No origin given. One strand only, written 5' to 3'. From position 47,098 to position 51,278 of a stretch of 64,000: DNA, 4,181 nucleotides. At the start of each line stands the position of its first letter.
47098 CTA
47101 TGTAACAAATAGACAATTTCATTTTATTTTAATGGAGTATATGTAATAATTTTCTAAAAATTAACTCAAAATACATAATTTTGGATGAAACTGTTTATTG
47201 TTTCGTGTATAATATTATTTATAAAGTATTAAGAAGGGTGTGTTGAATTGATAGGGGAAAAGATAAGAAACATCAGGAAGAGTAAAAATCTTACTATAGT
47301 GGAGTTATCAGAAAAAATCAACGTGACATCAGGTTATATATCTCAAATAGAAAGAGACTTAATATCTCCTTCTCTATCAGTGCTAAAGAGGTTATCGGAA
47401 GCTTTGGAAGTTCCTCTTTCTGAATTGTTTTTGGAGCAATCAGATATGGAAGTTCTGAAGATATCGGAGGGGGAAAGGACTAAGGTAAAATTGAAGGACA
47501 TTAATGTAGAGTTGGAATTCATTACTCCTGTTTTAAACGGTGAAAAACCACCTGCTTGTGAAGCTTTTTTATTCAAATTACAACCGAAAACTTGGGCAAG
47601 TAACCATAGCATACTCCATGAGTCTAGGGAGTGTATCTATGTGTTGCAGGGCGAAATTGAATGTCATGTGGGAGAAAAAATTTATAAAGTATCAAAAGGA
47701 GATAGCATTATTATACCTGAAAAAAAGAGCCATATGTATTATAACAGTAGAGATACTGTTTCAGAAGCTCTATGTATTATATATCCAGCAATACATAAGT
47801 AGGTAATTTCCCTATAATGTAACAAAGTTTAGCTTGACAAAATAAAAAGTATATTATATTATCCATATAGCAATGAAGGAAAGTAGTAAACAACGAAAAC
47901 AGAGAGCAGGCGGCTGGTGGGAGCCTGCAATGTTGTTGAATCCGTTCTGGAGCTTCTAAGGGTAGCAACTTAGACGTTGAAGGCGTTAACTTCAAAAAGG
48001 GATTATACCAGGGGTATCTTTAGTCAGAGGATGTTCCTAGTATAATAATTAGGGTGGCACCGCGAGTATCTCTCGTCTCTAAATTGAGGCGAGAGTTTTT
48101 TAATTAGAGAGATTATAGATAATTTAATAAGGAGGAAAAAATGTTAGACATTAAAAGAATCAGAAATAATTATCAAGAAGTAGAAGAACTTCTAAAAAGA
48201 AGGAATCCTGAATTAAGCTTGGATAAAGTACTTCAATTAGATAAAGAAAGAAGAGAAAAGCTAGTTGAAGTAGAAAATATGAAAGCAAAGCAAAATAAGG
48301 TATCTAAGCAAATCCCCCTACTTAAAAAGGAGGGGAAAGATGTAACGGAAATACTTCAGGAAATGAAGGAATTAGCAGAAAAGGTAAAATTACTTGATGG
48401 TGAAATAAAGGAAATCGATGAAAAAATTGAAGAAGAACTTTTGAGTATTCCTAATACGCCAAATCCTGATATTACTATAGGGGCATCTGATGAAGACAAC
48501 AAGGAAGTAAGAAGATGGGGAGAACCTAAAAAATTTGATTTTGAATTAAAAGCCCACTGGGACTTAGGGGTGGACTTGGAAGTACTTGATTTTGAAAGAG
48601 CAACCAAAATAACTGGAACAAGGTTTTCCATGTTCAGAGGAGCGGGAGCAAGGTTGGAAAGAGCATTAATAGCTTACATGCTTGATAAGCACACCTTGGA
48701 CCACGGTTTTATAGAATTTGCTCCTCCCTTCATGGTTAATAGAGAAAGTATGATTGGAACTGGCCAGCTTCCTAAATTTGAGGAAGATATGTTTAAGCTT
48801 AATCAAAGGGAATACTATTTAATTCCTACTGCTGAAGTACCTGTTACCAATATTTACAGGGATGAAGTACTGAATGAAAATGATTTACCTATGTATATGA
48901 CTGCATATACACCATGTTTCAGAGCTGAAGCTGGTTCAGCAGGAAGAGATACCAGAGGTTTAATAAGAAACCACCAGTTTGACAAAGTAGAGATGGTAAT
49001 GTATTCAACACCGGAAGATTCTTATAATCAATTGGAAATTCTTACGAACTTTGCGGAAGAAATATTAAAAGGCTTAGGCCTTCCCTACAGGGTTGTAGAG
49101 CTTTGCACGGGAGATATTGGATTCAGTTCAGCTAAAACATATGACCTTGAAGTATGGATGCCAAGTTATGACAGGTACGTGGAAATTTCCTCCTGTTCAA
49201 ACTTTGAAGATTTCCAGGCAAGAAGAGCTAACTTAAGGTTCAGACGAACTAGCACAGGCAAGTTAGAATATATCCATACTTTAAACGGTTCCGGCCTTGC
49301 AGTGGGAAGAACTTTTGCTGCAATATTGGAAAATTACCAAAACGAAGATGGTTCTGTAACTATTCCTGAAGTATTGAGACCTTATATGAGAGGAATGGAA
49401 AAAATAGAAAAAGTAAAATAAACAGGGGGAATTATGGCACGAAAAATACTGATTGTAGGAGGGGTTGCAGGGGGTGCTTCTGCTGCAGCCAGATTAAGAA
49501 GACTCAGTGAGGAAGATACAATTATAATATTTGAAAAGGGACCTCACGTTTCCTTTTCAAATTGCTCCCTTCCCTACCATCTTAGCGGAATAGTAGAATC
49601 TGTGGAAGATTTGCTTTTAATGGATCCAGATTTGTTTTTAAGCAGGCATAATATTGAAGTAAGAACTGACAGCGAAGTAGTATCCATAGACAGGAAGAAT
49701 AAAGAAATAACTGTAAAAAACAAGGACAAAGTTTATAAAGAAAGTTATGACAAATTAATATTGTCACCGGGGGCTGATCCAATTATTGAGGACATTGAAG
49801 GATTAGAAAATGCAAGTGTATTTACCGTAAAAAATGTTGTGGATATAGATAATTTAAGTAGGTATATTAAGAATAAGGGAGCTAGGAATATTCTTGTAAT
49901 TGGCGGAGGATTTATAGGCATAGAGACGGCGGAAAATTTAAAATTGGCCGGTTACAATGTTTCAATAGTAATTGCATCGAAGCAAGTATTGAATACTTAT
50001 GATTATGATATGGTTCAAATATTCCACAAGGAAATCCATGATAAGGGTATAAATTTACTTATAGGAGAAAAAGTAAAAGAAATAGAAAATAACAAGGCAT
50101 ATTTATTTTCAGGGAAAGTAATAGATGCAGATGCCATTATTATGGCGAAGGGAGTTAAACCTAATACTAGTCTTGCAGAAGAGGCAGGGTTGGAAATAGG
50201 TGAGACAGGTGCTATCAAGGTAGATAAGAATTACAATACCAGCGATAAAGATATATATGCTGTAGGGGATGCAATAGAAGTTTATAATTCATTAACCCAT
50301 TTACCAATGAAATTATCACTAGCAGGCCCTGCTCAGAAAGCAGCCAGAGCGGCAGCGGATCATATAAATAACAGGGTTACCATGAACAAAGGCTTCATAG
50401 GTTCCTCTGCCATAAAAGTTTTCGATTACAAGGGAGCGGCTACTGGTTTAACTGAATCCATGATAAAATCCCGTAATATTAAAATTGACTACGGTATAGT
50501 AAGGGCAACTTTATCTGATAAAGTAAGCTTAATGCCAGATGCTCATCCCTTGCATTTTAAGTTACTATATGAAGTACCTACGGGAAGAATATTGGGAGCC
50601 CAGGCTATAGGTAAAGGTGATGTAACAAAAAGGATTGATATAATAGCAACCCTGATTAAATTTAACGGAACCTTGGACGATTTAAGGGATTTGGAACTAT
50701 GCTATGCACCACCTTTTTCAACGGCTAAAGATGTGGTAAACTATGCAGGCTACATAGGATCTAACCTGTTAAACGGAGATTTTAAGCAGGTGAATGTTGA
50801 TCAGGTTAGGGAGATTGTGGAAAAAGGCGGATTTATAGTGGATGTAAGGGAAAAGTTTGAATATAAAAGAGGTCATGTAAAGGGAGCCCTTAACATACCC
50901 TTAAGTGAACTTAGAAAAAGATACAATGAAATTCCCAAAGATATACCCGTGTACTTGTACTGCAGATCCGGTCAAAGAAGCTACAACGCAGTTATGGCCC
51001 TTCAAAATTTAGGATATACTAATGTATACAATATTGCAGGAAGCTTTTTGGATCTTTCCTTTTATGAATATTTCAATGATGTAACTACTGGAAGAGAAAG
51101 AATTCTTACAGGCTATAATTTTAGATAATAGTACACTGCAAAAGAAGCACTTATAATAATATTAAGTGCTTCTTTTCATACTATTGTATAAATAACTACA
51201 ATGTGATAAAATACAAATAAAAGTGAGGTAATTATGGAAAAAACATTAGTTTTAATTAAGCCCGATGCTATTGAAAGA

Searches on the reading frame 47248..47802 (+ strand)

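Call 29: search_protein_families(library=pfam, proteins=[window:47248-47802:+], max_evalue=0.01)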
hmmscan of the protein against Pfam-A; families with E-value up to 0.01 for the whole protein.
window:47248-47802:+ (184 aa): 12 families
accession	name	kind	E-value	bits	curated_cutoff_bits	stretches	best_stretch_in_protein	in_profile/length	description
PF01381.28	HTH_3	-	3.8e-15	56.1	23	1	6-60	1-55/55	Helix-turn-helix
PF07883.17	Cupin_2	-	2.5e-14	53.2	27.2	1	108-177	2-69/70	Cupin domain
PF12844.13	HTH_19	-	1.3e-09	38.2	30.2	1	3-61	1-59/64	Helix-turn-helix domain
PF13560.12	HTH_31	-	1.2e-07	32.4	27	1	3-59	3-60/64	Helix-turn-helix domain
PF13443.12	HTH_26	-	6.3e-05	23.6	22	1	5-61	1-58/63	Cro/C1-type HTH DNA-binding domain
PF11699.14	CENP-C_C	-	0.00019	22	29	1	130-170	37-77/85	Mif2/CENP-C like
PF05899.18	Cupin_3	-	0.00038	20.5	23.5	1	125-160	24-60/74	EutQ-like cupin domain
PF21621.3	MPI_cupin_dom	-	0.0004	20.7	27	1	125-162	28-65/79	Mannose-6-phosphate isomerase, cupin domain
PF13413.12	HTH_25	-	0.0016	18.7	24.6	1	7-37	3-33/62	Helix-turn-helix domain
PF02311.25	AraC_binding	-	0.0025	18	21.1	1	130-168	27-65/135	AraC-like ligand binding domain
PF00190.28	Cupin_1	-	0.0062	16.6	22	0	125-170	53-105/151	Cupin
PF04545.22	Sigma70_r4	-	0.0078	16.2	24.1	0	13-37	19-43/50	Sigma-70, region 4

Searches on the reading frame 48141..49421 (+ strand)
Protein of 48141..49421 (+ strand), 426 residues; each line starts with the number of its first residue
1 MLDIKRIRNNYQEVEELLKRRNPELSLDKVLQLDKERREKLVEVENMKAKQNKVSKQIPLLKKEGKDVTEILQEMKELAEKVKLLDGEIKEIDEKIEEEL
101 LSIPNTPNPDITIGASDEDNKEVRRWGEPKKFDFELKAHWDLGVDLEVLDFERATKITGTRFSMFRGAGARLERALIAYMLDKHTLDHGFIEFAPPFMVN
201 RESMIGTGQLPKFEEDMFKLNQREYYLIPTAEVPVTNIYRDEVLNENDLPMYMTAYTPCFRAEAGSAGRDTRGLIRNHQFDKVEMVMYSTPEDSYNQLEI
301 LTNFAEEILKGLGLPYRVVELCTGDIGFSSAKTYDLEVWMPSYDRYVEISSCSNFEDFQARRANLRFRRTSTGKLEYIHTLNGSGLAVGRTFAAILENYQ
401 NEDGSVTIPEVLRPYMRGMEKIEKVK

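Call 29: search_protein_families(library=pfam, proteins=[window:48141-49421:+], max_evalue=0.01)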
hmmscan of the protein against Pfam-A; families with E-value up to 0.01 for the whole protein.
window:48141-49421:+ (426 aa): 2 families
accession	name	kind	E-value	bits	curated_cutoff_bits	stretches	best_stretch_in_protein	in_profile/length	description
PF00587.30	tRNA-synt_2b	-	2.6e-46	158.4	29.3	1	221-399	7-179/179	tRNA synthetase class II core domain (G, H, P, S and T)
PF02403.27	Seryl_tRNA_N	-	5.4e-28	97.8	28.2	1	1-107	1-108/108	Seryl-tRNA synthetase N-terminal domain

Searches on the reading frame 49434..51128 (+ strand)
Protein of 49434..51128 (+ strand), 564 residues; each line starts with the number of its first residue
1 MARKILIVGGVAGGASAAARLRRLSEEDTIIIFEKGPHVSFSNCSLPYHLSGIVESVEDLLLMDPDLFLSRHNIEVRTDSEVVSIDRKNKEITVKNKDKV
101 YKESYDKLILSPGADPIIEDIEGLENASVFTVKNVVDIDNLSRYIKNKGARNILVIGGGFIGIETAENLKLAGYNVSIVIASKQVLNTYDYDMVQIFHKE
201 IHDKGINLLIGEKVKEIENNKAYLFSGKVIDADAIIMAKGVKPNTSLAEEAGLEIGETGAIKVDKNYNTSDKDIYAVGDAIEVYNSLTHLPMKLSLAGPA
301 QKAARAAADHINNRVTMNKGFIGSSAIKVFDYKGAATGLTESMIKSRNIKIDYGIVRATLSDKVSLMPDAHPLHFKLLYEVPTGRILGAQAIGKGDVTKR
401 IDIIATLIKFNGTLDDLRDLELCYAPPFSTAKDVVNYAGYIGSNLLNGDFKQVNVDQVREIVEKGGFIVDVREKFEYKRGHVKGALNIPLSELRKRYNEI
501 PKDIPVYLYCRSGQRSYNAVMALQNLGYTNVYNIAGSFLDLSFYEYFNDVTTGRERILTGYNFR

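Call 54: search_protein_families(library=ncbifam, proteins=[window:49434-51128:+], max_evalue=0.00001)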
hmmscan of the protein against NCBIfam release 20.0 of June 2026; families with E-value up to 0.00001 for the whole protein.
window:49434-51128:+ (564 aa): 54 families (the best 25 are shown)
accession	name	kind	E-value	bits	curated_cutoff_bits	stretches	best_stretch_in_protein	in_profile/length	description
TIGR03385.1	CoA_CoA_reduc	equivalog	1.9e-132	442.2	578.8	1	4-439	1-439/439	CoA-disulfide reductase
NF010037.0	PRK13512.1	equivalog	1.4e-106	357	394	1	3-440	2-435/438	CoA-disulfide reductase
NF007123.0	PRK09564.1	equivalog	3e-106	355.8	458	1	4-441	2-442/444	CoA-disulfide reductase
NF046103.1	NOXase_Strep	equivalog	1.1e-68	232.2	600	1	4-436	1-435/442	H2O-forming NADH oxidase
TIGR02374.1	nitri_red_nirB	equivalog_domain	4e-43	147.9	578.35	1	13-333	9-324/794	nitrite reductase large subunit NirB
NF045765.1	PhenlGlyoxDHPadH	equivalog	1.4e-41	142.7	475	1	4-334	4-329/416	NADH-dependent phenylglyoxylate dehydrogenase subunit epsilon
NF003437.0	PRK04965.1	equivalog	1e-38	133.3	392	1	1-287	1-281/378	NADH:flavorubredoxin reductase NorW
NF042949.2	3PPDioc_HcaD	equivalog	4.5e-37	127.7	450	1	3-289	2-284/386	3-phenylpropionate/cinnamic acid dioxygenase ferredoxin--NAD(+) reductase subunit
TIGR01350.1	lipoamide_DH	equivalog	4.5e-35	121.2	408.8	1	150-419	170-435/461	dihydrolipoyl dehydrogenase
TIGR02053.1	MerA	equivalog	3.9e-32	111.9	454.45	1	90-424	117-439/465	mercury(II) reductase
NF011565.0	PRK14989.1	subfamily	4.8e-31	107.6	883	1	28-330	31-326/847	nitrite reductase large subunit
NF003585.0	PRK05249.1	equivalog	1.2e-30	106.5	465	1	68-419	104-438/464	Si-specific NAD(P)(+) transhydrogenase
NF004943.0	PRK06292.2-1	equivalog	8.4e-28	97.3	432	1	88-419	114-436/456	dihydrolipoyl dehydrogenase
NF004776.0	PRK06116.1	equivalog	4.5e-27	95.1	480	1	150-416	167-431/450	glutathione-disulfide reductase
NF007286.0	PRK09754.1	equivalog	8e-27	94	447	1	3-281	4-277/400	phenylpropionate dioxygenase ferredoxin reductase subunit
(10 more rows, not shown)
